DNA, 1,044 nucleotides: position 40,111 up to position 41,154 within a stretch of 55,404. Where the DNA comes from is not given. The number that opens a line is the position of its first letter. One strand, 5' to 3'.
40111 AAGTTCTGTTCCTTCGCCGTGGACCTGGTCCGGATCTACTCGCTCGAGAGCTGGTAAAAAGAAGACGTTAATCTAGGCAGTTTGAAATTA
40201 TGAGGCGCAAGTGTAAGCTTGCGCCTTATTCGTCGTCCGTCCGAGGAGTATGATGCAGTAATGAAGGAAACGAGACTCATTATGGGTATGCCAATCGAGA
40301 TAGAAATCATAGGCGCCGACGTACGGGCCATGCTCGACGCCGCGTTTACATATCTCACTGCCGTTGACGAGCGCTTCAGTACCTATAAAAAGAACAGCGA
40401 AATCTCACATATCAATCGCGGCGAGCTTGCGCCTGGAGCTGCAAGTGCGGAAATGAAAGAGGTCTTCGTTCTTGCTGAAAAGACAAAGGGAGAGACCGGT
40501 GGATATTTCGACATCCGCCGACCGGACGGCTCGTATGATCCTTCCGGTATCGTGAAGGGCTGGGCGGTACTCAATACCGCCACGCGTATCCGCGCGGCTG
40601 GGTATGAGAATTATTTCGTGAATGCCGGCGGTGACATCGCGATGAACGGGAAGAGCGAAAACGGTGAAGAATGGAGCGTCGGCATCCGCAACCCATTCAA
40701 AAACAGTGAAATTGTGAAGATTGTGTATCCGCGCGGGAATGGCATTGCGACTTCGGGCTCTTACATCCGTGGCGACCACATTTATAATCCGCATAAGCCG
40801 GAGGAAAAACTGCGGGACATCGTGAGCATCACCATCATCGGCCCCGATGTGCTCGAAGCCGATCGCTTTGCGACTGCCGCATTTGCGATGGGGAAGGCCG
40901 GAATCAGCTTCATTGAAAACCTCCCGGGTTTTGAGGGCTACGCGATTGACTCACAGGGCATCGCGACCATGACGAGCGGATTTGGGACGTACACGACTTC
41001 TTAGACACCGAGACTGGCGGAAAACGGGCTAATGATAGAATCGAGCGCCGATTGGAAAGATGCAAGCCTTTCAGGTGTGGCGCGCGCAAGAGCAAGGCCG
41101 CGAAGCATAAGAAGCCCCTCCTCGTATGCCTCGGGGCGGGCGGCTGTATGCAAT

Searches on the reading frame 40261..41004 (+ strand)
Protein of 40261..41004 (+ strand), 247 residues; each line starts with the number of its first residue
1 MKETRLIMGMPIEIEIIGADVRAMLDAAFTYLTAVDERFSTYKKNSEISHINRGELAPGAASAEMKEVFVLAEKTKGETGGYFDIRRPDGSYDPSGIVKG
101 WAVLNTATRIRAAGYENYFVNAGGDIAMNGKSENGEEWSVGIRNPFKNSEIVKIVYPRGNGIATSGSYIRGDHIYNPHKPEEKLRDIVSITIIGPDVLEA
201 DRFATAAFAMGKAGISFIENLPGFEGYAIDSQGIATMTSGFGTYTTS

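Call 41: search_solved_structures(query=window:40261-41004:+, max_evalue=0.001, show_alignments=2)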
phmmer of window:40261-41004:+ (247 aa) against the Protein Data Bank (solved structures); distinct sequences matched with E-value up to 0.001: 13.
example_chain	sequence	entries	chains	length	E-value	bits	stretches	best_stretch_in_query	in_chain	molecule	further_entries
6nxi_A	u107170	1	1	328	1.3e-17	67.3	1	88-213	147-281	FAD:protein FMN transferase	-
3pnd_A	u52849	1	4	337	1.5e-17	67.1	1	87-233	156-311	Thiamine biosynthesis lipoprotein ApbE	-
4xgw_A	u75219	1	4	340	1.7e-17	66.9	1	85-235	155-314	FAD:protein FMN transferase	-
2o18_A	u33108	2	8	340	6e-17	65.1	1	85-235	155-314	Thiamine biosynthesis lipoprotein apbE | FAD:protein FMN transferase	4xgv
6nxj_A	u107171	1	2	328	2.2e-16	63.3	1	88-213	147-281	FAD:protein FMN transferase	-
4xgx_A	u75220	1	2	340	1.1e-15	61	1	85-235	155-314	FAD:protein FMN transferase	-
7esa_A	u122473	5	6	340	7.6e-12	48.4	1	92-241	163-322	FAD:protein FMN transferase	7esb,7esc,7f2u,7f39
5mgy_H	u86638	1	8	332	8.8e-12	48.2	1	93-236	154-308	FAD:protein FMN transferase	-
1vrm_A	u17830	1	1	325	8.6e-11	44.9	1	92-213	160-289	hypothetical protein TM1553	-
4xdt_A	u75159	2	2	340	4.1e-07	32.9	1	96-227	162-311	FAD:protein FMN transferase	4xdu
4ifu_A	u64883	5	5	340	4.4e-06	29.5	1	96-227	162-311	FAD:protein FMN transferase | Thiamine biosynthesis lipoprotein ApbE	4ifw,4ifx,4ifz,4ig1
7mgt_A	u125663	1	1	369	5.8e-06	29.1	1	96-227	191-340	FAD:protein FMN transferase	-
4xdr_A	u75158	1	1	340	5.7e-05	25.9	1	96-227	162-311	FAD:protein FMN transferase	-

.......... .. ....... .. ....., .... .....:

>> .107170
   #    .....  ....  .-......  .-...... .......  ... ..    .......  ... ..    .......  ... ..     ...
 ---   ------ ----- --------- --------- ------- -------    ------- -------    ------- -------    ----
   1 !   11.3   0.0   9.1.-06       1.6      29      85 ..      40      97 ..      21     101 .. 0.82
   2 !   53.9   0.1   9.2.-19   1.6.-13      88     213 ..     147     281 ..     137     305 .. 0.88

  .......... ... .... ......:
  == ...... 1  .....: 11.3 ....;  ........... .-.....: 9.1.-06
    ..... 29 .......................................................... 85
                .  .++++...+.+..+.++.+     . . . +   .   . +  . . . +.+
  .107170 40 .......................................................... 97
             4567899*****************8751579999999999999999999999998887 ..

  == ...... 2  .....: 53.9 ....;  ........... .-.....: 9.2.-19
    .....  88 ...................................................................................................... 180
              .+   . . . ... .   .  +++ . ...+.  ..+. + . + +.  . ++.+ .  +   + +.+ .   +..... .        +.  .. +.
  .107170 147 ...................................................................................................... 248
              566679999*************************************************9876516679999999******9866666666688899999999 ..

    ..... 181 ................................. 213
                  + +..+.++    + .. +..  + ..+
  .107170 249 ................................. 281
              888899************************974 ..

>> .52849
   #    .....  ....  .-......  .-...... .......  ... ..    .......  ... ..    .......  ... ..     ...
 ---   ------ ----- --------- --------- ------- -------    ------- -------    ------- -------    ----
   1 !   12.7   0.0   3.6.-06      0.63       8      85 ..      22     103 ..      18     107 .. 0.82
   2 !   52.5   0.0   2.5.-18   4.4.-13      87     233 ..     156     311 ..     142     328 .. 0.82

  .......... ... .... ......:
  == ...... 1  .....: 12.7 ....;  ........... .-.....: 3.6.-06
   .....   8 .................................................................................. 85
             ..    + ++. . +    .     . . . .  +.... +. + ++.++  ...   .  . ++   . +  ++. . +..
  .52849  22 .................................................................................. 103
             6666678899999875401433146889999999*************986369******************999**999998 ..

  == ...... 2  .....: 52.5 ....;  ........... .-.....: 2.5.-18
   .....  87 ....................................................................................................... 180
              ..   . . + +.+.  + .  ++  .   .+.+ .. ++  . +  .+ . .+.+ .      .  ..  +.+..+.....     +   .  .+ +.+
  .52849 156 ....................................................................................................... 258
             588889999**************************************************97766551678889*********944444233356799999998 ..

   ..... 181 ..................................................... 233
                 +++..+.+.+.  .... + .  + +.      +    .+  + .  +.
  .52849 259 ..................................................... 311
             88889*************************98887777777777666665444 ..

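Call 69: search_protein_families(library=ncbifam, proteins=[window:40261-41004:+], max_evalue=0.001)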
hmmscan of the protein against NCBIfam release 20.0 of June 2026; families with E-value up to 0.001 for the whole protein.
window:40261-41004:+ (247 aa): 1 family
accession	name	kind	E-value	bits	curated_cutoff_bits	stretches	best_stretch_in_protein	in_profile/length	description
NF007774.0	PRK10461.1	equivalog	1.8e-17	63.3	498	1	88-213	177-311/351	FAD:protein FMN transferase ApbE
